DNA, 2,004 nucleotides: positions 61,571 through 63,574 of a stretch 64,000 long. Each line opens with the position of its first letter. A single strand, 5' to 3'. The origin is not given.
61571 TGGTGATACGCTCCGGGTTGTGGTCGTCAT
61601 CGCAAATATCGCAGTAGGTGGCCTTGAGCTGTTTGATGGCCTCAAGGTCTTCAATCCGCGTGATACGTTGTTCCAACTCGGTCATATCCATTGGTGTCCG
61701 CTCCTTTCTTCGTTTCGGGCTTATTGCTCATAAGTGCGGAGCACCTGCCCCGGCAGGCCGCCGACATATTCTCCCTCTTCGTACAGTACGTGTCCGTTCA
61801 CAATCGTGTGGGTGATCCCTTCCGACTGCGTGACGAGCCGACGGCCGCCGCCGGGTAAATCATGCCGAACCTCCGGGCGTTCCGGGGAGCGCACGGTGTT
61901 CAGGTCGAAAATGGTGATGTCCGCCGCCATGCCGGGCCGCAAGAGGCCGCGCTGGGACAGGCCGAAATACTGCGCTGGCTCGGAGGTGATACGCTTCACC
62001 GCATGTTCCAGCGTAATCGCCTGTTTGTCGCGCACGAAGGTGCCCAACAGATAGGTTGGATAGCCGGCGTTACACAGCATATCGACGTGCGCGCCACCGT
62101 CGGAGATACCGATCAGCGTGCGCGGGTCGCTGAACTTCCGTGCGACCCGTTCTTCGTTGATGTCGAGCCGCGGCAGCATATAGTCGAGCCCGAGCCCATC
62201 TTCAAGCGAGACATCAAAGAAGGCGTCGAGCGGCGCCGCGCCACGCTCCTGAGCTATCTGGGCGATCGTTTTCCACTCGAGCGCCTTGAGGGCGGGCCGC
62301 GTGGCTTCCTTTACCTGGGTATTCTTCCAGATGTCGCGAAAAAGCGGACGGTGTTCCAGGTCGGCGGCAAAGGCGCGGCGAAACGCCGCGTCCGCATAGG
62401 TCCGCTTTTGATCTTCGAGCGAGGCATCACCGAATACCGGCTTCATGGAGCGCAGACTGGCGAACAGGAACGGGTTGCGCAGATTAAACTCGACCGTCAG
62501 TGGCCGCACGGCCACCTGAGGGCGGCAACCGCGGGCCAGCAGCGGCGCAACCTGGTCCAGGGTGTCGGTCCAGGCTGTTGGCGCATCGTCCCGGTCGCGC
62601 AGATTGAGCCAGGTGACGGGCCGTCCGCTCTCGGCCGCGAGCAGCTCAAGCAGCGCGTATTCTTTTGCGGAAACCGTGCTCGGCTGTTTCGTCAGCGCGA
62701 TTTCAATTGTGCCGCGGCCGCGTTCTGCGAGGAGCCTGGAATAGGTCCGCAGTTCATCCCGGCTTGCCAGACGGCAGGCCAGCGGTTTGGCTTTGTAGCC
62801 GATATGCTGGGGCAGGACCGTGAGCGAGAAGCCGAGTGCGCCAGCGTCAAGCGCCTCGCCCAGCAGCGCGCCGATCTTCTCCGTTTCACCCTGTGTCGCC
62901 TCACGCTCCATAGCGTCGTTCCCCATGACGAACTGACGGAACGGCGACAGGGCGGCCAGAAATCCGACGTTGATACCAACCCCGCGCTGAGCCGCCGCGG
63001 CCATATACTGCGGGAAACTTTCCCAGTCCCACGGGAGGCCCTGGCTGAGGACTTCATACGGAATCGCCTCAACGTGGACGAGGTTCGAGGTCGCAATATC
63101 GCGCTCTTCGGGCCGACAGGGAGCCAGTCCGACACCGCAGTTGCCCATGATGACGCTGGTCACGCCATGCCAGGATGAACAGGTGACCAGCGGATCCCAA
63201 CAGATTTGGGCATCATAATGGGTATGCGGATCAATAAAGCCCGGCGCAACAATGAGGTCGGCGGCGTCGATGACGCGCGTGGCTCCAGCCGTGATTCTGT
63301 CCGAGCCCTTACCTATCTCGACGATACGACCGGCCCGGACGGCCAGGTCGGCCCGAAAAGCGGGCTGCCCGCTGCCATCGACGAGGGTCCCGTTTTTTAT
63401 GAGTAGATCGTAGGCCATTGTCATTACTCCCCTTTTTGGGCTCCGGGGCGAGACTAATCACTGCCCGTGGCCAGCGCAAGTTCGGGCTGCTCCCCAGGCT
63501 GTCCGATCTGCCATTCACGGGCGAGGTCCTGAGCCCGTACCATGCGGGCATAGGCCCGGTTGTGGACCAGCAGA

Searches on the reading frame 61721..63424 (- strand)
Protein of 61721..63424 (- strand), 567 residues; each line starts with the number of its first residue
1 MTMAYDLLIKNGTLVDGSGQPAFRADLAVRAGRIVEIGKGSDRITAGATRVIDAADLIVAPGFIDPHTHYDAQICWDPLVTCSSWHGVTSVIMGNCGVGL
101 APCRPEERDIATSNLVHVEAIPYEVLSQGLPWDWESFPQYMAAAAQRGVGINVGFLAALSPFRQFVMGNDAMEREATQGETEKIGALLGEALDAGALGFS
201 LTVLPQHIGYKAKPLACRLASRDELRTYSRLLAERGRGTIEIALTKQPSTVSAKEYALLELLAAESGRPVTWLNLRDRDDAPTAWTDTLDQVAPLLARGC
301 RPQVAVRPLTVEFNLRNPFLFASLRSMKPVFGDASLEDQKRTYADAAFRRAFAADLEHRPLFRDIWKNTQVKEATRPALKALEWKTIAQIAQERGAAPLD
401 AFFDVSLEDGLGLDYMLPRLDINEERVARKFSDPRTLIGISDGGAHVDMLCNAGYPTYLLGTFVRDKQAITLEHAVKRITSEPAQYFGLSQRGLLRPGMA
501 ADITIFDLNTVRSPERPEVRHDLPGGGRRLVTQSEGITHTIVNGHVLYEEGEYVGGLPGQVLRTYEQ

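Call 78: search_protein_families(library=pfam, proteins=[window:61721-63424:-], max_evalue=0.001)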
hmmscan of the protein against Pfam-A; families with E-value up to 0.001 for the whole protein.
window:61721-63424:- (567 aa): 2 families
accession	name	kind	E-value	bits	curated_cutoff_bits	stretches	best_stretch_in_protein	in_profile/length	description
PF07969.17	Amidohydro_3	-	1.7e-35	123.9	29.7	1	50-548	1-472/472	Amidohydrolase family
PF01979.26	Amidohydro_1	-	1.2e-10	41.7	25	1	462-546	275-344/345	Amidohydrolase family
